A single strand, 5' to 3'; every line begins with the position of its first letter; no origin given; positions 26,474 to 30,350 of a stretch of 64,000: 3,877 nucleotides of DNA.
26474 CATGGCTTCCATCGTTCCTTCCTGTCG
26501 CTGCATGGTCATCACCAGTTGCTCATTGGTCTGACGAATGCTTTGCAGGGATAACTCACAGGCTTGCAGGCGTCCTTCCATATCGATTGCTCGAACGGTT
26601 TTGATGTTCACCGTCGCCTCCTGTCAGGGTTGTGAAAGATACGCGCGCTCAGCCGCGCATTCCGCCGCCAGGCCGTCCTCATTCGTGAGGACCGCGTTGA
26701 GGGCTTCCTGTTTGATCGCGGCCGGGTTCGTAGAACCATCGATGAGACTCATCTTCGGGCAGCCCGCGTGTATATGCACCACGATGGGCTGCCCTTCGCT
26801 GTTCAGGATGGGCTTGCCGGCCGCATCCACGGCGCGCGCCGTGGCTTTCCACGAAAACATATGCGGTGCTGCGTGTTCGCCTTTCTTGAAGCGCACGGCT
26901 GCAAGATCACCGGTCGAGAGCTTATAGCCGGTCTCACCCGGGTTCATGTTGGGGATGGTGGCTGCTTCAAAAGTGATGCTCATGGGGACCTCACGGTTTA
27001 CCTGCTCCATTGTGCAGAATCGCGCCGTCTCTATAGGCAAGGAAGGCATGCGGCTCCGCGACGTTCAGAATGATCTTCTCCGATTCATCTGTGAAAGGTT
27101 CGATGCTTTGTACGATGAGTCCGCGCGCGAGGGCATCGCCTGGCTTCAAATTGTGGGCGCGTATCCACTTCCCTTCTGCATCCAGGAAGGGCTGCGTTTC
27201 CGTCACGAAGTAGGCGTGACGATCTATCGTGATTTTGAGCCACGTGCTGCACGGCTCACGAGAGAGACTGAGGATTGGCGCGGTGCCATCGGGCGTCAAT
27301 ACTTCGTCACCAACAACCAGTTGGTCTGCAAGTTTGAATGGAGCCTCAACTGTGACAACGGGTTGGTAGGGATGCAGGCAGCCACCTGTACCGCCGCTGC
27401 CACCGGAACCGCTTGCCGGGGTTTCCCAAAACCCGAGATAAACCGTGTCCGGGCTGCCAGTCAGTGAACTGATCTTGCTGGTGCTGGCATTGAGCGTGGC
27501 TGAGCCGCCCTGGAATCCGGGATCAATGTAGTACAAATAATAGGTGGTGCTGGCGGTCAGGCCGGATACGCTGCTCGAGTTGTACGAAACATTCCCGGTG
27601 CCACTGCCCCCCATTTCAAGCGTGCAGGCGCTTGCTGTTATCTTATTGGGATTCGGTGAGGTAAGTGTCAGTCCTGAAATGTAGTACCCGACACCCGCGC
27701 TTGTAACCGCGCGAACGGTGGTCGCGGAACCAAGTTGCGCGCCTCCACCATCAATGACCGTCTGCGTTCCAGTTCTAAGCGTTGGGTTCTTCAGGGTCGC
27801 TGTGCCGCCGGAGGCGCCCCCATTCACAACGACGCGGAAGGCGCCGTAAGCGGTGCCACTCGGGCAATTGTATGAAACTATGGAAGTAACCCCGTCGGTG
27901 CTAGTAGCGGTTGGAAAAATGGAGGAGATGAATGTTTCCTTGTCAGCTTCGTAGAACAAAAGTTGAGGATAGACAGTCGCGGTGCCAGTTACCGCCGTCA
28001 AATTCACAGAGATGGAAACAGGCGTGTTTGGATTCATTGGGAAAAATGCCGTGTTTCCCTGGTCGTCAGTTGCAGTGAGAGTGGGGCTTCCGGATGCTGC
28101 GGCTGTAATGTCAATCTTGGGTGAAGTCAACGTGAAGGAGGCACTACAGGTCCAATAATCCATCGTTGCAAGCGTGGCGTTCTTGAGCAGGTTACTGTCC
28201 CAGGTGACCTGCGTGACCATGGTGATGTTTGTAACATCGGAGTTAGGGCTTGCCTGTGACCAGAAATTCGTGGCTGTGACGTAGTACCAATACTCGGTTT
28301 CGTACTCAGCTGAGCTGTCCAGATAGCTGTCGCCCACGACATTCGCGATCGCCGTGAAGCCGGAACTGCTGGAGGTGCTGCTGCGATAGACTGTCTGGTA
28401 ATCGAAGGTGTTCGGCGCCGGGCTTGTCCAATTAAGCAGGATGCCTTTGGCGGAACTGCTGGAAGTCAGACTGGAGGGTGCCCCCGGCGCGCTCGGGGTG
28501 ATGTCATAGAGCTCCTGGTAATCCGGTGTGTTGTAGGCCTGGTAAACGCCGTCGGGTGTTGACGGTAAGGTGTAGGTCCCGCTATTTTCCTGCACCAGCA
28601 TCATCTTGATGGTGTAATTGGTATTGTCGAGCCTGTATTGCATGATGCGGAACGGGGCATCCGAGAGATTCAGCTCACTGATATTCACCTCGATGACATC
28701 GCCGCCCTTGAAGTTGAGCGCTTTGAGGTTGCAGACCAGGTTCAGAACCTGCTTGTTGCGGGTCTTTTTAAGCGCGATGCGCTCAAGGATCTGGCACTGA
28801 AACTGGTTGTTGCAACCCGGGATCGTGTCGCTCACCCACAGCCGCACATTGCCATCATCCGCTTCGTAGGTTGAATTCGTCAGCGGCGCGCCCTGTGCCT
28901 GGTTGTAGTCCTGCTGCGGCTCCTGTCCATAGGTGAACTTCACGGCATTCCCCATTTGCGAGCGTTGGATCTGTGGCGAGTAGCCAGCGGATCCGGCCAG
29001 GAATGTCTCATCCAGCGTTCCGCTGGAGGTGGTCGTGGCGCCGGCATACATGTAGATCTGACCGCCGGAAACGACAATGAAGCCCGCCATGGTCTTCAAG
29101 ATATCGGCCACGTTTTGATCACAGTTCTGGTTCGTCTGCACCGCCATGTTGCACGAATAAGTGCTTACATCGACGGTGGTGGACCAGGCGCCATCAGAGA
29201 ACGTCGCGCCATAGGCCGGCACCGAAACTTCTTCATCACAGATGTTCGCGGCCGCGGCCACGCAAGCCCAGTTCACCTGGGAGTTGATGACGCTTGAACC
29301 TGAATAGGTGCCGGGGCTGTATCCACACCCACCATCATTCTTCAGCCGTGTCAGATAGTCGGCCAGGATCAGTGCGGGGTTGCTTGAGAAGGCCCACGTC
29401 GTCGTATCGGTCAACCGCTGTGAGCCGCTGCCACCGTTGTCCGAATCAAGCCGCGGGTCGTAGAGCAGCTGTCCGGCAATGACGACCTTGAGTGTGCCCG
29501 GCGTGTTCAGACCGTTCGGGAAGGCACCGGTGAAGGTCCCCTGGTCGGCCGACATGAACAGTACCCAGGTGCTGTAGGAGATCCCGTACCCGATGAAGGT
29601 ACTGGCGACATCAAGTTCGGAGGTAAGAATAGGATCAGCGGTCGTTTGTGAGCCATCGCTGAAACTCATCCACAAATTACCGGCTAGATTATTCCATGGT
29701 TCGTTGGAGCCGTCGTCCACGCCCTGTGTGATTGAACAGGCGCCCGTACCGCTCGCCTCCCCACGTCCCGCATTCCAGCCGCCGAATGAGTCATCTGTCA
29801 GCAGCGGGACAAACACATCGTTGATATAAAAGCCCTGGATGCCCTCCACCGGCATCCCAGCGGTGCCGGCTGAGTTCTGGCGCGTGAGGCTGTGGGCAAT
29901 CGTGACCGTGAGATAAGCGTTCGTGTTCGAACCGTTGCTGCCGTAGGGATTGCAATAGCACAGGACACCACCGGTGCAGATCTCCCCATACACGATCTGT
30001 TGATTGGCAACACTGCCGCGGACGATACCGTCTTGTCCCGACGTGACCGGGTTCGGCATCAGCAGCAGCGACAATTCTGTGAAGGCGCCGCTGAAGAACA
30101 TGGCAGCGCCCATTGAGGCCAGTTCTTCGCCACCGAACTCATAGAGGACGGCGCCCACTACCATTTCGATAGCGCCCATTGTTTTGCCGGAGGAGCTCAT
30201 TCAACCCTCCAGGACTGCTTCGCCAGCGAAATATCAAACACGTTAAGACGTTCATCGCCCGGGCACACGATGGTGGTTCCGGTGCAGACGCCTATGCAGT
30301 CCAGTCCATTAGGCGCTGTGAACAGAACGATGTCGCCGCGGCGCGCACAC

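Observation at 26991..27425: Hint / bacterial-intein-like autoprocessing domain at the extreme C-terminus of the phage tail fibre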

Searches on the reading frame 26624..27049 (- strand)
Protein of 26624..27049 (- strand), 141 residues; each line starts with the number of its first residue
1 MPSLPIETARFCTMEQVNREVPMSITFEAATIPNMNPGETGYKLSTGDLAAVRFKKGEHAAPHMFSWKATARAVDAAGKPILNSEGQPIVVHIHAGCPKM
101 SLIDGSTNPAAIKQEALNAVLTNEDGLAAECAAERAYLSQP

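Call 27: search_protein_families(library=phrogs, proteins=[window:26624-27049:-], max_evalue=0.001)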
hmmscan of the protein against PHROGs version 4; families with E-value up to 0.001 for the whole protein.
window:26624-27049:- (141 aa): 0 families

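Call 28: search_protein_families(library=pfam, proteins=[window:26624-27049:-], max_evalue=0.001)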
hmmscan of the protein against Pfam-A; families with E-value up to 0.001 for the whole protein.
window:26624-27049:- (141 aa): 0 families

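Call 77: search_protein_families(library=pfam, proteins=[window:26624-26983:-], max_evalue=0.001)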
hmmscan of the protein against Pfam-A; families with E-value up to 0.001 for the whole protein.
window:26624-26983:- (119 aa): 0 families

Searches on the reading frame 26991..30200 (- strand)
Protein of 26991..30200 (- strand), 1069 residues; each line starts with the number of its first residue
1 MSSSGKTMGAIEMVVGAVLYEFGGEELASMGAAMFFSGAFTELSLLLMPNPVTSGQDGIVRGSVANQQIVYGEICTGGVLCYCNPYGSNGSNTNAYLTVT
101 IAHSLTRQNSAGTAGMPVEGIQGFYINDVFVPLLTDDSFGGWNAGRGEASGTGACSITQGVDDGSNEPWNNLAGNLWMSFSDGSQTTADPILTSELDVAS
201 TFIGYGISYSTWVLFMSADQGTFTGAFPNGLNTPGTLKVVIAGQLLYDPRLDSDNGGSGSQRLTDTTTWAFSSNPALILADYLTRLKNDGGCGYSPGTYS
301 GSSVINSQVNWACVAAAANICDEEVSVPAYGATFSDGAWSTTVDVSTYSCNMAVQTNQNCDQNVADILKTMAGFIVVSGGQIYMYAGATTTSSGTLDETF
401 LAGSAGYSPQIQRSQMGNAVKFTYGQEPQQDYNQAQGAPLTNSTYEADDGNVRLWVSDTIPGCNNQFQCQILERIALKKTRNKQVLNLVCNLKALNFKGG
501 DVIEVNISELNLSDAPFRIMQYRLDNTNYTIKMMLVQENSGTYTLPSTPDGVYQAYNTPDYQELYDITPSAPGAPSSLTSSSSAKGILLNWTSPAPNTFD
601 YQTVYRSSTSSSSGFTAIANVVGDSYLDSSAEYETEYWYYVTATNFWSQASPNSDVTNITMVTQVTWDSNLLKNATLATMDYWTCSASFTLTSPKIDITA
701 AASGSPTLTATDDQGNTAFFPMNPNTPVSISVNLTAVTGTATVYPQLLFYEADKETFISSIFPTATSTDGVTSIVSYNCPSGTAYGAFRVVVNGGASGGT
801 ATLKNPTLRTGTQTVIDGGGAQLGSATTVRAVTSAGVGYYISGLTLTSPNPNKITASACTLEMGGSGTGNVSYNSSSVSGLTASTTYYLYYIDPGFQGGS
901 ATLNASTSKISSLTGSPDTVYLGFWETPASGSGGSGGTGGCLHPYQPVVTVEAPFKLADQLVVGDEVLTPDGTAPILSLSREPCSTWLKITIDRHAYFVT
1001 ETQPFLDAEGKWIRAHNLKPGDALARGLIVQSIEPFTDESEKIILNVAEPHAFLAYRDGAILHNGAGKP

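Call 3: search_protein_families(library=pfam, proteins=[window:26991-30200:-], max_evalue=10)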
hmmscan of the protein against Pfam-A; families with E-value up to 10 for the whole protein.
window:26991-30200:- (1069 aa): 1 family
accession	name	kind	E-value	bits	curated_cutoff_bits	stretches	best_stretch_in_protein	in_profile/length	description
PF01878.24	EVE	-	0.14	12.6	23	1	603-680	47-121/145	EVE domain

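Call 4: search_protein_families(library=ncbifam, proteins=[window:26991-30200:-], max_evalue=10)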
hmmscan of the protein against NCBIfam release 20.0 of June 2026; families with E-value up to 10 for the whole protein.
window:26991-30200:- (1069 aa): 0 families

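Call 5: search_protein_families(library=phrogs, proteins=[window:26991-30200:-], max_evalue=1)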
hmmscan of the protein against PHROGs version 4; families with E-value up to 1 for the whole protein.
window:26991-30200:- (1069 aa): 1 family
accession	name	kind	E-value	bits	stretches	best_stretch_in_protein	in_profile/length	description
phrog_5616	-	tail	6.6e-58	197.7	1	45-635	51-593/873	tail fiber protein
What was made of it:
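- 26991..30200 (-): Gene for the 1069-aa gpJ-like central tail fibre / tip (host-specificity) protein carrying the terminal Hint module. PHROG 5616 'tail fiber protein' matches residues 45-635 at E=6.6e-58 (call 5).
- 28296..30068 (-): Conserved N-terminal tail-tip region (residues 45-635). PHROG 5616 match (call 5).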

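Call 9: find_homologous_proteins(query=window:26994-30200:-, max_evalue=0.001)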
Query window:26994-30200:- (1069 aa): 121 proteins with E <= 0.001 among 8000 candidates; the best 120 are listed.
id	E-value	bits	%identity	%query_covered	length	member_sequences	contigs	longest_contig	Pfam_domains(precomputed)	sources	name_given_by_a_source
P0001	0.0e+0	2412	100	100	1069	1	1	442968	-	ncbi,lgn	ncbi:MAG: Hint domain-containing protein [Gammaproteobacteria bacterium]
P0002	0.0e+0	1101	73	61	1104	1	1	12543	-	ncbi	ncbi:MAG: hypothetical protein WBR29_10790 [Gammaproteobacteria bacterium]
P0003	0.0e+0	1049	30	12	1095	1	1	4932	-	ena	-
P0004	3.5e-280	950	65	61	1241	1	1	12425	-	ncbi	-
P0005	1.6e-170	587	36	100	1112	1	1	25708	-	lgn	-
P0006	2.4e-169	584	48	61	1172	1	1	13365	-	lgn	-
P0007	1.3e-69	253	32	55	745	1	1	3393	-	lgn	-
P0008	4.4e-56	209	31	58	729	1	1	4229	PF13573.13,PF13550.14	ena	-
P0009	1.0e-42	164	30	54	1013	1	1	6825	PF13550.14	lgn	-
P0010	1.5e-40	157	28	54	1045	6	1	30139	-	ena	-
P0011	6.6e-39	152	31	51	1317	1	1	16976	PF13229.13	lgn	-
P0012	8.0e-33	132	32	39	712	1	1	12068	-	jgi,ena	jgi:hypothetical protein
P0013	1.1e-32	131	27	53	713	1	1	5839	-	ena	-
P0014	6.7e-32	129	28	56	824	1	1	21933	PF22352.3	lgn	-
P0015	5.2e-29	119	30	28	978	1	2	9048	-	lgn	-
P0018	1.9e-27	114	29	45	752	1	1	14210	PF13550.14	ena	-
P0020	7.0e-27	112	26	52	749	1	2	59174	PF13550.14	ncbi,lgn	-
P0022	1.1e-26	111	26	60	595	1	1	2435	PF13550.14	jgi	jgi:hypothetical protein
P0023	3.6e-26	110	29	38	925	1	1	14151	PF13550.14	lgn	-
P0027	5.5e-25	106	27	55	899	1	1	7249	PF13550.14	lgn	-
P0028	3.5e-24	103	25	55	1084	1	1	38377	-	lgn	-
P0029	1.2e-22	98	30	39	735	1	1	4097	PF13550.14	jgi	-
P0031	1.0e-21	95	27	46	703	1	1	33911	PF13550.14,PF00622.37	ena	-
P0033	1.0e-20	91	27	32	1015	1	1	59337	PF13550.14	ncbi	-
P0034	1.1e-20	91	26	56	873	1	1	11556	PF13550.14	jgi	jgi:hypothetical protein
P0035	3.2e-20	90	29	29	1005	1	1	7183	PF13550.14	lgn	-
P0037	1.9e-19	87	28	52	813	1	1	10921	PF13573.13,PF13550.14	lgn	-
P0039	4.7e-19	86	29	34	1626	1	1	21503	PF13550.14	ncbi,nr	ncbi:MAG: phage tail protein [Burkholderiales bacterium]|nr:phage tail protein [Burkholderiales bact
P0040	4.9e-19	86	27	51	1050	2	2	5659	PF13550.14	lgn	-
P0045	2.2e-17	80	27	50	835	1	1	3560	PF13550.14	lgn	-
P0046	2.3e-17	80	26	48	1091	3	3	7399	PF13550.14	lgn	-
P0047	2.7e-17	80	25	48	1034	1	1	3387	PF13550.14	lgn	-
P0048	3.9e-17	80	25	48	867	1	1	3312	PF13550.14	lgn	-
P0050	5.1e-17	79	26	51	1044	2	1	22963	PF13550.14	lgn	-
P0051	7.4e-17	79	25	54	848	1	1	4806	PF13550.14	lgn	-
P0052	8.0e-17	79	26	51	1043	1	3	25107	PF13550.14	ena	-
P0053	1.8e-16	77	40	9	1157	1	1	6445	PF13550.14,PF16190.12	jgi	-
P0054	2.6e-16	77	24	48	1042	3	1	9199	PF04513.18,PF13550.14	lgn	-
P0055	7.1e-16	75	27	34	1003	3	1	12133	PF13550.14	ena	-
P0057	1.3e-15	75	29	29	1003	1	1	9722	PF13550.14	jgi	-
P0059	6.1e-15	72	25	51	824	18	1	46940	PF13550.14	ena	-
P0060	8.5e-15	72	24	38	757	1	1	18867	PF13550.14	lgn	-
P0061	1.9e-14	71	32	24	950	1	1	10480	PF13550.14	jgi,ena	jgi:hypothetical protein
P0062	2.2e-14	71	26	43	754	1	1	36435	PF13550.14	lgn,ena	-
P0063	2.7e-14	70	24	52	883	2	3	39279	PF13550.14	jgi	jgi:hypothetical protein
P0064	6.5e-14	69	25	37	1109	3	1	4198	PF13550.14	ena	-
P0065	9.8e-14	68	27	45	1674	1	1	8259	PF13550.14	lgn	-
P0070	3.3e-13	67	26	41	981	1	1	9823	PF13550.14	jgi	jgi:hypothetical protein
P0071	6.1e-13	66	24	44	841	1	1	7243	PF13550.14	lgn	-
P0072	6.7e-13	66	25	49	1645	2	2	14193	PF13550.14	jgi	jgi:hypothetical protein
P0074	8.2e-13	65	28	31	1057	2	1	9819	PF13550.14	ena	-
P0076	1.5e-12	64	23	47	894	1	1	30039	PF13550.14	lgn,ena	-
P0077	2.1e-12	64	26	42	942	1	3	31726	PF13550.14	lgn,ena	-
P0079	7.0e-12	62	23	51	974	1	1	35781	PF13550.14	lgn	-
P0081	1.0e-11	62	25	51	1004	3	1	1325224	PF13550.14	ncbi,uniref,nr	ncbi:phage tail protein [Phyllobacterium sp. 21LDTY02-6]|uniref:phage tail protein n=1 Tax=Phyllobac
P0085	1.9e-11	61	27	28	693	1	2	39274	PF13550.14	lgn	-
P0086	2.0e-11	61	26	40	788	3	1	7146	PF13550.14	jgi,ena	-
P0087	7.1e-11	59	26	38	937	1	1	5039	PF13550.14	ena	-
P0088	9.2e-11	59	27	32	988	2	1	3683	PF13550.14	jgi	-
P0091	1.8e-10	58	26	38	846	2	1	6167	PF13550.14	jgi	jgi:hypothetical protein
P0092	2.9e-10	57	25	48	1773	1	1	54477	PF13550.14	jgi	jgi:hypothetical protein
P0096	2.8e-9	54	24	18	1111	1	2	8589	PF13550.14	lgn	-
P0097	5.0e-9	53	26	26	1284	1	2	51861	PF13550.14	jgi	-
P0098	1.1e-8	52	25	38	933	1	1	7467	PF13550.14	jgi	jgi:hypothetical protein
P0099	1.4e-8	51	26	36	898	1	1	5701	PF13550.14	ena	-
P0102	3.7e-8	50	27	36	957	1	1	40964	PF13550.14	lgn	-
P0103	5.3e-8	49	24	43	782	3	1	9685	PF13550.14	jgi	jgi:hypothetical protein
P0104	5.9e-8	49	26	32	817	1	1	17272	PF13550.14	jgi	-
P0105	1.0e-7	48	27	30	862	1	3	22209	PF13550.14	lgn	-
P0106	1.3e-7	48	25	29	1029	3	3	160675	PF13550.14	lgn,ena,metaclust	metaclust:\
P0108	2.8e-7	47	26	45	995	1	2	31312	PF13550.14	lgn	-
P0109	3.1e-7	47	26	30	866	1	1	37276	PF13550.14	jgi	jgi:hypothetical protein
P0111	7.0e-7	46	27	30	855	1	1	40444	PF13550.14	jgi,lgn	-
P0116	9.6e-6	42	23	49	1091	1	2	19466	PF13550.14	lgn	-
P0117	1.0e-5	42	25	31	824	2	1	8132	PF13550.14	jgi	-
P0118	2.5e-5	41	22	53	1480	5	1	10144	PF13550.14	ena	-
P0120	6.0e-5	39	28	29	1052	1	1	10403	PF13550.14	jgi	jgi:hypothetical protein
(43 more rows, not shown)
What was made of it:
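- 28296..30068 (-): This part is shared at 65-73% identity with P0002 and P0004, whose C-terminal parts differ (call 9).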

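Call 46: find_encoding_contigs(protein=P0007, flank=3000, max_places=2)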
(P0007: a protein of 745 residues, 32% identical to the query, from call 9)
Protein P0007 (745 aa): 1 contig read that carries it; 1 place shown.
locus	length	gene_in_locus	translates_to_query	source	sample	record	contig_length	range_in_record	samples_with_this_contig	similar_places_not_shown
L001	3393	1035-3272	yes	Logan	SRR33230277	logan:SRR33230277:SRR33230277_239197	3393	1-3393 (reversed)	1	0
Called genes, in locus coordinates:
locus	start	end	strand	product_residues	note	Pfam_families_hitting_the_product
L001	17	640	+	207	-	-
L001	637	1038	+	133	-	PF22262:DUF6950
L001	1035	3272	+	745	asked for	-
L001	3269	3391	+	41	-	?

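Call 47: find_encoding_contigs(protein=P0028, flank=5000, max_places=2)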
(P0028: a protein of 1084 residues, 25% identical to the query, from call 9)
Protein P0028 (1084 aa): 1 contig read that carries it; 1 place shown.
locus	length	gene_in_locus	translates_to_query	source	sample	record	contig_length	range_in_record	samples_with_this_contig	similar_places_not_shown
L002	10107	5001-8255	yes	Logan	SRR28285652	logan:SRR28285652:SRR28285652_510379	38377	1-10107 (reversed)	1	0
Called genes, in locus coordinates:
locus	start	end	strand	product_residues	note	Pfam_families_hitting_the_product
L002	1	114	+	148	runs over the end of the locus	-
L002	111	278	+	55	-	-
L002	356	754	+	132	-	-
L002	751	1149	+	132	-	-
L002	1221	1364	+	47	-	-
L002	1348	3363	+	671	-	PF10145:PhageMin_Tail (weak)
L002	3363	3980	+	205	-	-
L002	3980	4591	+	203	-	-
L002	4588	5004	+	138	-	PF22262:DUF6950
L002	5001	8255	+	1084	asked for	-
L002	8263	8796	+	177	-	-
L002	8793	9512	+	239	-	-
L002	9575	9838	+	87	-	-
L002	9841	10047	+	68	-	-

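Call 49: find_encoding_contigs(protein=P0005, flank=6000, max_places=2)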
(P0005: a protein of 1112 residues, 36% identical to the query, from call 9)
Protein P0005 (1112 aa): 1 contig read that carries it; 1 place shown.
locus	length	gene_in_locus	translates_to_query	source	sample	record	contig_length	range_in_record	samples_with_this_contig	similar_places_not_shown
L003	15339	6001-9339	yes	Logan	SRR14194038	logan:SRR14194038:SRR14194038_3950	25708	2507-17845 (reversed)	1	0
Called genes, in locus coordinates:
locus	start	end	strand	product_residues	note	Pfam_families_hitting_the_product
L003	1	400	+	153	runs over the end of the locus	-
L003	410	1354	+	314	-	-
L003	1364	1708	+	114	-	-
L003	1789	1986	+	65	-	-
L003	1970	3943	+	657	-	PF06791:TMP_2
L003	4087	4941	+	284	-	-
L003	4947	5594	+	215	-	-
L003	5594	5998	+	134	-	PF22262:DUF6950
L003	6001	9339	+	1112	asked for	-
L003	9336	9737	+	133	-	-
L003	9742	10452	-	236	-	-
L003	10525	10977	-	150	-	PF11008:DUF2846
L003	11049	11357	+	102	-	-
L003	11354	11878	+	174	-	PF05838:Glyco_hydro_108, PF09374:PG_binding_3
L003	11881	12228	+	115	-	PF20137:BubE (faint)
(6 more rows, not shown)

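Call 50: find_encoding_contigs(protein=P0002, flank=6000, max_places=2)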
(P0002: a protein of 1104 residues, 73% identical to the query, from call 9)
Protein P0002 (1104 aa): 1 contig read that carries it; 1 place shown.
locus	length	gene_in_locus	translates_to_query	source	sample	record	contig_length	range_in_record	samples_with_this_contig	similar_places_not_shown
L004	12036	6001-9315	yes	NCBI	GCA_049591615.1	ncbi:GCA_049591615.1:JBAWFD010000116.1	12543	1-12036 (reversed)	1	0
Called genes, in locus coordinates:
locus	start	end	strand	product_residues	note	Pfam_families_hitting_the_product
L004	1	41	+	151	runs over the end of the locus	-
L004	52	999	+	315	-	PF18906:Phage_tube_2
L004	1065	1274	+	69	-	-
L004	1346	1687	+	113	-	-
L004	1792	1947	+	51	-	-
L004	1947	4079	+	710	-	PF20155:TMP_3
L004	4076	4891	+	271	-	-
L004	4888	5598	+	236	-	-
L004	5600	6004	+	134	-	PF22262:DUF6950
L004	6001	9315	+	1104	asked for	-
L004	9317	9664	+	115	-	-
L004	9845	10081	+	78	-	-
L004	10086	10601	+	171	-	PF05838:Glyco_hydro_108, PF09374:PG_binding_3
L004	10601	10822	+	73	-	-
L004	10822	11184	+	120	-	-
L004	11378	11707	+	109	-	-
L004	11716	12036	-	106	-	?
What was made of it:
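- Tried and rejected: Gene spacing also differs among loci (calls 46, 49, 50).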
